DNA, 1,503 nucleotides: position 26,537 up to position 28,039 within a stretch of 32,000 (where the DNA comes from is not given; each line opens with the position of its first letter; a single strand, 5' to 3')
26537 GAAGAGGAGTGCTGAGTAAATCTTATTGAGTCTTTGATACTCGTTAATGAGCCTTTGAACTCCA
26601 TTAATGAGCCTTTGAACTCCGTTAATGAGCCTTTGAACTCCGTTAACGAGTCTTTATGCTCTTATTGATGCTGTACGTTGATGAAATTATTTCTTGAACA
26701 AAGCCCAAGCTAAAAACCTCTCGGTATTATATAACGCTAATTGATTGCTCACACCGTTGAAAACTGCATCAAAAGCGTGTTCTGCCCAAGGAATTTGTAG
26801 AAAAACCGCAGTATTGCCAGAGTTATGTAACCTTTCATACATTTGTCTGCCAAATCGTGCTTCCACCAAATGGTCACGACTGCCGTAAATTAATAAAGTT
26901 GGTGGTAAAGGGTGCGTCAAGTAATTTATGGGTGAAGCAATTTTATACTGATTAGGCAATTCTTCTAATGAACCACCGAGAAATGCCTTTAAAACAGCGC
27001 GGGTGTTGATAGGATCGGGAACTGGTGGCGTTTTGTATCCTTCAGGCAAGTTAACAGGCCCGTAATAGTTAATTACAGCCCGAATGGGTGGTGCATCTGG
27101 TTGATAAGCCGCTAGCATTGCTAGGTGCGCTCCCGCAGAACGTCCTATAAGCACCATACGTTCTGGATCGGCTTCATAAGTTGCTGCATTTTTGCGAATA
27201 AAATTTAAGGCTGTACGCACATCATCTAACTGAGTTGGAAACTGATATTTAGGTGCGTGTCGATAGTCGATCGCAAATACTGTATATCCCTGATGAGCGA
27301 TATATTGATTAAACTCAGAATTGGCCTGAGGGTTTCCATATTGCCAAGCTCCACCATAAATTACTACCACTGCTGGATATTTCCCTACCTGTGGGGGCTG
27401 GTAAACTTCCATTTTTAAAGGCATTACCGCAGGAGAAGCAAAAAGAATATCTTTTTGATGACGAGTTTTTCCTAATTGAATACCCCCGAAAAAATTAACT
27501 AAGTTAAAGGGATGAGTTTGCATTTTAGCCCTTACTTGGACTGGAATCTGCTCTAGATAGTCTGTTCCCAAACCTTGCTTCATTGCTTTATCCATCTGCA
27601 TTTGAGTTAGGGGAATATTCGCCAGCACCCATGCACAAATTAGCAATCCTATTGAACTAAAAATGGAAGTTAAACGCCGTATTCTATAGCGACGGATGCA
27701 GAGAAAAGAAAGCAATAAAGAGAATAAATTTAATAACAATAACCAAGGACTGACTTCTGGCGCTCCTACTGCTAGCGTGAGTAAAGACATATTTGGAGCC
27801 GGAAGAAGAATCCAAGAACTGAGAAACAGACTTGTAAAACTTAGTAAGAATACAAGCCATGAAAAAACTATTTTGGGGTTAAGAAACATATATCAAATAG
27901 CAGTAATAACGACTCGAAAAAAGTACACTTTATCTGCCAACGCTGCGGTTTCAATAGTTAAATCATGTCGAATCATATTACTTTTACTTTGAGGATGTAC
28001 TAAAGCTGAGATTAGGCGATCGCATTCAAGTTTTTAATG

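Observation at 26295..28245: Esterase gene bracketed by a gene 3' end and a decayed second copy of the same 3' end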

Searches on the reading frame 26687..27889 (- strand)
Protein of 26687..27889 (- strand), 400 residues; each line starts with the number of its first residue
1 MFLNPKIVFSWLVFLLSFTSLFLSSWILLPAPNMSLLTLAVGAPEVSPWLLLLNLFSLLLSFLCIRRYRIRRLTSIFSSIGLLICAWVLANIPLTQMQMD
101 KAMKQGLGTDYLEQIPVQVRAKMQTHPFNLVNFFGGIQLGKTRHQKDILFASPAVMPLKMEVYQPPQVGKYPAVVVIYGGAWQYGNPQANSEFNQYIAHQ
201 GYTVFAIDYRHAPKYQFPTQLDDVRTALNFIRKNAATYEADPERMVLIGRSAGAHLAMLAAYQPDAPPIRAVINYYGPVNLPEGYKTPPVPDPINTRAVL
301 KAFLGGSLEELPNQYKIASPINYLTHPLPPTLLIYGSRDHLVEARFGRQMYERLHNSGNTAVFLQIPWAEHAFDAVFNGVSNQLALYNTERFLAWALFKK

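Call 6: search_protein_families(library=pfam, proteins=[window:26687-27889:-], max_evalue=0.01)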
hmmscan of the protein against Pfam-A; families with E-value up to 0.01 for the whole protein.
window:26687-27889:- (400 aa): 10 families
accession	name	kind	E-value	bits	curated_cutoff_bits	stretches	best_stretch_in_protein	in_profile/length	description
PF20434.5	BD-FAE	-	6e-45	153.8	26.8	1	160-354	1-215/215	BD-FAE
PF07859.19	Abhydrolase_3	-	1.3e-27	97.4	25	1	174-373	1-208/210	alpha/beta hydrolase fold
PF00135.34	COesterase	-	2.3e-09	37.2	27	1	158-266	86-206/515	Carboxylesterase family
PF01738.24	DLH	-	1.4e-08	35.1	21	1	162-375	5-190/217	Dienelactone hydrolase family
PF00326.27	Peptidase_S9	-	1.5e-08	34.8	22.6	1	196-395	9-205/213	Prolyl oligopeptidase family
PF12146.15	Hydrolase_4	-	3.6e-08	33.4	27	1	174-273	7-105/239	Serine aminopeptidase, S33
PF00561.26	Abhydrolase_1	-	2.1e-05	24.7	25.8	0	172-272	1-97/245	alpha/beta hydrolase fold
PF12697.13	Abhydrolase_6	-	0.0016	19.6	26.3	1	198-305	24-110/217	Alpha/beta hydrolase family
PF03959.19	FSH1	-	0.0069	16.5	21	0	221-359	82-190/211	Serine hydrolase (FSH1)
PF02230.22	Abhydrolase_2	-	0.007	16.7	23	0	330-371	158-199/217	Phospholipase/Carboxylesterase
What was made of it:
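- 26687..27889 (-): Esterase/lipase, 400 aa, with a hydrophobic N-terminal ~100 residues and a BD-FAE / Abhydrolase_3 (hormone-sensitive-lipase-like) domain with a GRSAG nucleophile motif. Pfam BD-FAE 6e-45 and Abhydrolase_3 1e-27 (call 6).
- On BD-FAE / Abhydrolase_3 (hormone-sensitive-lipase-like) esterases (for gene 26687-27889): PF20434 scores 153.8 bits (cut-off 26.8) and PF07859 scores 97.4 bits (call 6).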

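Call 7: search_protein_families(library=ncbifam, proteins=[window:26687-27889:-], max_evalue=0.01)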
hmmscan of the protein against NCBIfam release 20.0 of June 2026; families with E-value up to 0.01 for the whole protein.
window:26687-27889:- (400 aa): 12 families
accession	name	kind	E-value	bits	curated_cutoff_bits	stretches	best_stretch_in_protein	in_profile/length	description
NF052354.1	EstLipQMycob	equivalog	2.4e-27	95.6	700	1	100-388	92-390/418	esterase LipQ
NF058653.1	LipP1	equivalog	7.8e-23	80.8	350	1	150-376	51-282/300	LipP1 family hormone-sensitive lipase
NF007547.0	PRK10162.1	equivalog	1.1e-13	50.8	389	1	160-281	74-200/321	acetyl esterase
NF033149.0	CHL_hydrolase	equivalog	1.7e-13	50.2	500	1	160-261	63-166/310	chloramphenicol hydrolase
NF058649.1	GTSAG_HSLs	subfamily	2.2e-13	50.3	380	1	170-373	90-288/312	GTSAG motif subfamily hormone-sensitive lipase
NF042968.1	AcxylEst_AxeA1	equivalog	1.8e-10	39.8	700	1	162-374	40-245/459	acetylxylan esterase AxeA1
NF052620.1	AryltfaseLP1002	equivalog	3.6e-09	36.4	300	1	168-259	29-122/265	lp_1002 family arylesterase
NF058651.1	GESAG_HSLs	subfamily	5.2e-09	35.6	430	1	170-337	66-236/296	GESAG motif subfamily hormone-sensitive lipase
NF058650.1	GCSAG_HSLs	subfamily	6.5e-09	35.8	410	1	175-359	89-275/314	GCSAG motif subfamily hormone-sensitive lipase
NF041902.1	pecacetest_PaeX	equivalog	7.4e-08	31.8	550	1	162-258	67-166/318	pectin acetylesterase PaeX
NF050058.1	e_dPHAscl_type1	hypoth_equivalog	1.2e-06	28.2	150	1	158-354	8-204/276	extracellular catalytic domain type 1 short-chain-length polyhydroxyalkanoate depolymerase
NF058665.1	HaHSL_fam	equivalog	2.3e-06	27.2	320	1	160-259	51-143/260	hormone-sensitive lipase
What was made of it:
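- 26687..27889 (-): NCBIfam HSL-type hits are all below their cut-offs (call 7).
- On BD-FAE / Abhydrolase_3 (hormone-sensitive-lipase-like) esterases (for gene 26687-27889): All NCBIfam equivalog models fall below their cut-offs (call 7), so no specific substrate can be assigned.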
